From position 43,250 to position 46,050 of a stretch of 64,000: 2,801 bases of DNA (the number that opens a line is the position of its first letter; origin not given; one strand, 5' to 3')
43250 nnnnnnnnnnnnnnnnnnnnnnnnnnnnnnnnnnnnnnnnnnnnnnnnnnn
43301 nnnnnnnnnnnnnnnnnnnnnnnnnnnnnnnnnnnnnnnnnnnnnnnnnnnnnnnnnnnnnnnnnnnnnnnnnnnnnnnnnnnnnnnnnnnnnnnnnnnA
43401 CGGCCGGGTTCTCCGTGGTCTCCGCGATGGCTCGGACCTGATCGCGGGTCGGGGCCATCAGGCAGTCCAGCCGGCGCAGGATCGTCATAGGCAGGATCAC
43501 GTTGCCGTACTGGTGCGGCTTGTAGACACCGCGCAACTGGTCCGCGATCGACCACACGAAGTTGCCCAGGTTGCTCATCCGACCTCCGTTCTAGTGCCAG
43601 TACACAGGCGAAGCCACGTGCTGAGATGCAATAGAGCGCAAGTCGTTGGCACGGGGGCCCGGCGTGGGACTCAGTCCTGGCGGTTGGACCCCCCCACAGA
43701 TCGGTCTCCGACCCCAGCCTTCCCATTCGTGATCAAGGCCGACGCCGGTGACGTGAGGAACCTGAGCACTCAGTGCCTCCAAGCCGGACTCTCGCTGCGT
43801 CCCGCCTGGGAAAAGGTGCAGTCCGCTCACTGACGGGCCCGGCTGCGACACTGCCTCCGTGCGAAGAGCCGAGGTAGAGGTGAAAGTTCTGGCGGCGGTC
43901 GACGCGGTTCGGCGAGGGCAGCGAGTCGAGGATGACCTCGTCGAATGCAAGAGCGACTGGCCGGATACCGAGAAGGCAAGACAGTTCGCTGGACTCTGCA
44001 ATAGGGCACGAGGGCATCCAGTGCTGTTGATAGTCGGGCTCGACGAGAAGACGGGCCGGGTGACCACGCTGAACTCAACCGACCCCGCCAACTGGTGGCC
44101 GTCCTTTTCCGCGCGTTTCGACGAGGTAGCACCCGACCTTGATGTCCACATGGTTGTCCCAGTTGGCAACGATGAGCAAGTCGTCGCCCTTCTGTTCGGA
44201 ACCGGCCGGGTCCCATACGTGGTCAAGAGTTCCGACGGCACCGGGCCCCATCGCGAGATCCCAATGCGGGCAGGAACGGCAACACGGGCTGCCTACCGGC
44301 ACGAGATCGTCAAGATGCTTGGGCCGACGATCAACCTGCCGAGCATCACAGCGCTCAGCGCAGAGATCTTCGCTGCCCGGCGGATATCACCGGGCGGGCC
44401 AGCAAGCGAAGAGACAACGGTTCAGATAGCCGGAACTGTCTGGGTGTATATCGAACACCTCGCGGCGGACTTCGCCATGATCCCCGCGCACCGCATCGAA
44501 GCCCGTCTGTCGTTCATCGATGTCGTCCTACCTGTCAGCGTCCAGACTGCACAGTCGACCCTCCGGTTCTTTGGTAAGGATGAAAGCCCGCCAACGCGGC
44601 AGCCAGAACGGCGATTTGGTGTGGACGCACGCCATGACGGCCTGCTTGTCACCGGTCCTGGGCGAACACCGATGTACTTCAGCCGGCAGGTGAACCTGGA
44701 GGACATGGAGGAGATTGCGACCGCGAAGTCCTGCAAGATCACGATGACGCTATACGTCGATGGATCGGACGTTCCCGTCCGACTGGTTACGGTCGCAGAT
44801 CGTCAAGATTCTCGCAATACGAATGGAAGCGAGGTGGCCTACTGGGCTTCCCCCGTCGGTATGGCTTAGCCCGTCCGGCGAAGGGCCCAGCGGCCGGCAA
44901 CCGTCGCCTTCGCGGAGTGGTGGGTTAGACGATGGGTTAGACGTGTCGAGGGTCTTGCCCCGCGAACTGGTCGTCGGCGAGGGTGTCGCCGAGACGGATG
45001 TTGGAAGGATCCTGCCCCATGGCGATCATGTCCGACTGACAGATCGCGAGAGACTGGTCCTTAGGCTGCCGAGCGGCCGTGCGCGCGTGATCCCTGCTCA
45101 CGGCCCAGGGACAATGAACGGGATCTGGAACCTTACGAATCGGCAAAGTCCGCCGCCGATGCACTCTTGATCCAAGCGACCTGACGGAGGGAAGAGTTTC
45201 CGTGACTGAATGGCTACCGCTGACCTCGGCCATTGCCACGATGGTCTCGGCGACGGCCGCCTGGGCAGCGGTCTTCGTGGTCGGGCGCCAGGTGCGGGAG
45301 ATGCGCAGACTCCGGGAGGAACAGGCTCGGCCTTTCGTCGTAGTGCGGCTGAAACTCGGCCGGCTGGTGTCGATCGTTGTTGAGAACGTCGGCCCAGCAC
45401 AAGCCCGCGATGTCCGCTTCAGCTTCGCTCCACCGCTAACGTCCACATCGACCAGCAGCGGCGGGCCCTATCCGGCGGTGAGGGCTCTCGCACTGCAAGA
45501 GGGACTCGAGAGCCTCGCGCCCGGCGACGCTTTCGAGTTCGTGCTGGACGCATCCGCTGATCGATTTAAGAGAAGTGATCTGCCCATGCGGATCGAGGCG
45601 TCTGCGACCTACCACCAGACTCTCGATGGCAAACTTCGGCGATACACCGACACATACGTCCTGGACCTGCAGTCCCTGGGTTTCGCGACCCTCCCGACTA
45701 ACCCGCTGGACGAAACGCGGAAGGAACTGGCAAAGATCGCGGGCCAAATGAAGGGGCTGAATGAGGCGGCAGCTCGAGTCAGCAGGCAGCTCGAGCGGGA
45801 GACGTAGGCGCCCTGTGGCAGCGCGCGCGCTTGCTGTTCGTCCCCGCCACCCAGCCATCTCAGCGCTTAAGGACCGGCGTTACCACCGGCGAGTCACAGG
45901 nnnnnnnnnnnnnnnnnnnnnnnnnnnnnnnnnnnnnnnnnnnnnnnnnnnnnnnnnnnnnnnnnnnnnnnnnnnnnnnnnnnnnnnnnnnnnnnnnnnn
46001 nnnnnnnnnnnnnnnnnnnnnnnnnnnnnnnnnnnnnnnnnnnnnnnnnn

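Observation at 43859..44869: AlbA_2/Schlafen-like protein with an unknown 180-aa C-terminal domain wedged between hsdM and an hsdM relic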

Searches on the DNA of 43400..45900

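Call 92: search_rna_families(source=window, start=43400, end=45900, threshold=evalue, max_evalue=1)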
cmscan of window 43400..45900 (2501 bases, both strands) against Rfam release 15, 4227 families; matches with E-value up to 1: 0.
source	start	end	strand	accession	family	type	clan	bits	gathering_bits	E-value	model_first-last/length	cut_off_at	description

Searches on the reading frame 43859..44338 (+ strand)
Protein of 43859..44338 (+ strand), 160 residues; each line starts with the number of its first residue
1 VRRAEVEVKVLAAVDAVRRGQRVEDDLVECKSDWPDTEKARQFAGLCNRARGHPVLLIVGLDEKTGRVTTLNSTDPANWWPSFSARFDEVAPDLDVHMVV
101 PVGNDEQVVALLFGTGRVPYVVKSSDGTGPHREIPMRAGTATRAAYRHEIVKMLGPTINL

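Call 52: predict_structure(alignment_id=A4)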
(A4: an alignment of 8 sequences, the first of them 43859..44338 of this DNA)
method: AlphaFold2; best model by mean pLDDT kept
length: 160 residues; sequences in the alignment: 8
mean_pLDDT: 78.7   pTM: 0.70
mean pLDDT of the five models: 78.7, 78.3, 75.4, 74.3, 74.0
residues with pLDDT >= 90: 41; 70-90: 80; 50-70: 29; < 50: 10
segments of 3 or more residues with pLDDT < 50: 141-143, 158-160
pLDDT, mean of each block of 10 residues (from residue 1): 90 91 85 81 85 90 86 80 84 91 89 85 64 53 55 51
secondary structure, 60 per line:
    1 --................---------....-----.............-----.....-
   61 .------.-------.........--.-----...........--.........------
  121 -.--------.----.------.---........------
elements in order: H3-18 E28-31 H37-49 E55-59 H76-84 E93-103 E106-114 H147-154
